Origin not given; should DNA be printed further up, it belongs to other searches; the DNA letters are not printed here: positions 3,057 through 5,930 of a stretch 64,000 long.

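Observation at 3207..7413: Overlapping genes for a pentaheme cytochrome c and a large BNR-propeller surface protein with a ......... C-terminal tail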

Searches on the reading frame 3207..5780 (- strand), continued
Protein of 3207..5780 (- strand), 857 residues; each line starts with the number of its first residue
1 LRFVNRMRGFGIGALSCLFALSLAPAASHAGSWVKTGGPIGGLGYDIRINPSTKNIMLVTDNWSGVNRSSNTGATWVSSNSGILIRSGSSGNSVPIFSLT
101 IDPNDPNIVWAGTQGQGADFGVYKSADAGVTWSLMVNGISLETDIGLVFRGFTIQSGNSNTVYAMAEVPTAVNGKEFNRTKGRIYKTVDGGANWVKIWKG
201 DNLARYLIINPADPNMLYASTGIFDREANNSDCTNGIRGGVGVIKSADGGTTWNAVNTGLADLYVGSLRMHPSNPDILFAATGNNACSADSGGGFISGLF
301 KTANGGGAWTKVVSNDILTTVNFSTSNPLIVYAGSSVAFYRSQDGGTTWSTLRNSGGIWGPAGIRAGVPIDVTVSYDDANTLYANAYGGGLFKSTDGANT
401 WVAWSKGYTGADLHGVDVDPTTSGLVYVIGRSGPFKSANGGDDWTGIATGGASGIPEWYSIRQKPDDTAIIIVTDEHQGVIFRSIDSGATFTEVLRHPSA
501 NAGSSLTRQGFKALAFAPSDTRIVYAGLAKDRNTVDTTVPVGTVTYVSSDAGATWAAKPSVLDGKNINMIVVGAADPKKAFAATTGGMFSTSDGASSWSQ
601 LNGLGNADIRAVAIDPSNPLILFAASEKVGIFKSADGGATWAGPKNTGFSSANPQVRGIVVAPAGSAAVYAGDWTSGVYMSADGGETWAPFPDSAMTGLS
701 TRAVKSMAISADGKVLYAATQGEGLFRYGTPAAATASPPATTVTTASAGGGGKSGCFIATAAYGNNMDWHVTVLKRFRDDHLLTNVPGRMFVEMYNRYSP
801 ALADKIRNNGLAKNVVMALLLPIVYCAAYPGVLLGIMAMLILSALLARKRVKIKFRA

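Call 43: predict_structure(alignment_id=A2)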
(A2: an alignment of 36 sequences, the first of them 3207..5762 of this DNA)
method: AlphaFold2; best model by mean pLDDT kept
length: 851 residues; sequences in the alignment: 36
mean_pLDDT: 84.7   pTM: 0.79
mean pLDDT of the five models: 84.7, 83.6, 82.5, 82.3, 82.2
residues with pLDDT >= 90: 535; 70-90: 162; 50-70: 72; < 50: 82
segments of 3 or more residues with pLDDT < 50: 1-5, 18-22, 730-771, 774-793, 843-851
pLDDT, mean of each block of 10 residues (from residue 1): 48 54 74 75 87 89 86 93 90 95 92 93 96 93 96 97 88 94 97 95 96 91 87 93 96 93 95 88 67 95 94 93 95 95 92 88 89 92 83 86 81 93 92 90 91 95 96 97 96 91 97 97 92 96 98 97 96 97 96 92 95 94 94 94 94 89 95 96 96 94 94 93 81 32 27 30 44 47 47 50 66 62 67 69 41 27
secondary structure, 60 per line:
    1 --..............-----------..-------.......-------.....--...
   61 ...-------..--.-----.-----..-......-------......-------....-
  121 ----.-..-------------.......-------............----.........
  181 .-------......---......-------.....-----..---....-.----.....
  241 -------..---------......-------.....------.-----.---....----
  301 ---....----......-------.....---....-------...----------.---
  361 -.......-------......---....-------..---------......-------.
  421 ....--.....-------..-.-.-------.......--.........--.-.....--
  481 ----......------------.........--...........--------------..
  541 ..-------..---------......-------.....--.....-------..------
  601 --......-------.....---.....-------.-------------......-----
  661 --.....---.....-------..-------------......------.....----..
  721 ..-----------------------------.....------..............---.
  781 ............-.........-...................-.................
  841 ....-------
elements in order (helices of 4 or more, strands of 3 or more residues): H3-16 E37-43 E51-55 E58-63 E90-95 E103-108 E116-119 E142-148 E156-167 E172-181 E189-194 E198-203 E211-215 E236-240 E259-264 E272-276 E293-296 E304-307 E312-317 E325-329 E333-336 E344-346 E362-368 E376-381 E385-388 E407-412 E420-424 E427-431 E452-458 E461-469 E474-478 E485-490 E503-511 E514-524 E539-542 E561-566 E574-578 E581-585 E603-608 E616-620 E624-628 E650-655 E663-667 E671-675 E698-703 E710-714 E719-722 H752-756 H763-776 H780-792 H794-802 H804-822 H824-844

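Call 45: fold_search(model_id=the predicted structure, library=pdb)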
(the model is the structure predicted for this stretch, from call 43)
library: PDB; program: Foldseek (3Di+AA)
matches with E <= 10: 1525; with E <= 0.001: 1337
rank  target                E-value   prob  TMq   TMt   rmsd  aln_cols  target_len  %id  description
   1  2cn3_A                5.0e-30  1.00  0.54  0.62   6.7       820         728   16  Crystal Structures of Clostridium thermocellum Xyloglucanase (released 2006-05-22)
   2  6p2n                  1.4e-29  1.00  0.54  0.60   7.3       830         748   15  Crystal structure of Paenibacillus graminis GH74 (PgGH74) (released 2019-07-31)
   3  1sqj_A                3.5e-29  1.00  0.55  0.60   7.1       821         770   15  Crystal Structure Analysis of Oligoxyloglucan reducing-end-specific cellobiohydrolase (OXG-RCBH) (released 2004-07-20)
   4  6p2m_A                3.5e-29  1.00  0.53  0.63   7.2       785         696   16  Crystal structure of the Caldicellulosiruptor lactoaceticus GH74 (ClGH74a) enzyme in complex with LLG xyloglucan (released 2019-07-31)
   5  6mgl_A                3.6e-29  1.00  0.53  0.60   7.1       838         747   15  Crystal structure of the catalytic domain from GH74 enzyme PoGH74 from Paenibacillus odorifer, D60A mutant in complex  (released 2019-01-23)
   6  2cn2_A                4.5e-29  1.00  0.54  0.63   6.6       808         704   16  Crystal Structures of Clostridium thermocellum Xyloglucanase (released 2006-05-22)
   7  4lgn                  5.3e-29  1.00  0.57  0.64   6.5       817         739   16  The structure of Acidothermus cellulolyticus family 74 glycoside hydrolase (released 2013-12-11)
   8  2ebs_A                5.5e-29  1.00  0.53  0.58   7.3       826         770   16  Crystal Structure Anaalysis of Oligoxyloglucan reducing-end-specific cellobiohydrolase (OXG-RCBH) D465N Mutant Complex (released 2007-06-26)
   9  6p2o_A                8.4e-29  1.00  0.55  0.62   6.9       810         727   15  Crystal structure of Streptomyces rapamycinicus GH74 in complex with xyloglucan fragments XLLG and XXXG (released 2019-07-31)
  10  5jwz_A                9.3e-29  1.00  0.55  0.64   6.5       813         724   15  Structure of a Putative Xyloglucanase from the Cellulolytic Bacteria Streptomyces sp. SirexAA-E (released 2016-06-01)
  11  5fkt_A                2.0e-28  1.00  0.55  0.63   6.9       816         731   16  Unraveling the first step of xyloglucan degradation by the soil saprophyte Cellvibrio japonicus through the functional (released 2015-11-04)
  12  5fkr                  2.3e-28  1.00  0.55  0.63   6.7       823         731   16  Unraveling the first step of xyloglucan degradation by the soil saprophyte Cellvibrio japonicus through the functional a (released 2015-11-25)
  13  2ebs_B                2.3e-28  1.00  0.54  0.59   7.1       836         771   16  Crystal Structure Anaalysis of Oligoxyloglucan reducing-end-specific cellobiohydrolase (OXG-RCBH) D465N Mutant Complex (released 2007-06-26)
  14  5fkq_B                3.3e-28  1.00  0.56  0.64   6.4       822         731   17  Unraveling the first step of xyloglucan degradation by the soil saprophyte Cellvibrio japonicus through the functional (released 2015-11-04)
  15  5fkq_A                3.6e-28  1.00  0.55  0.63   6.7       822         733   18  Unraveling the first step of xyloglucan degradation by the soil saprophyte Cellvibrio japonicus through the functional (released 2015-11-04)
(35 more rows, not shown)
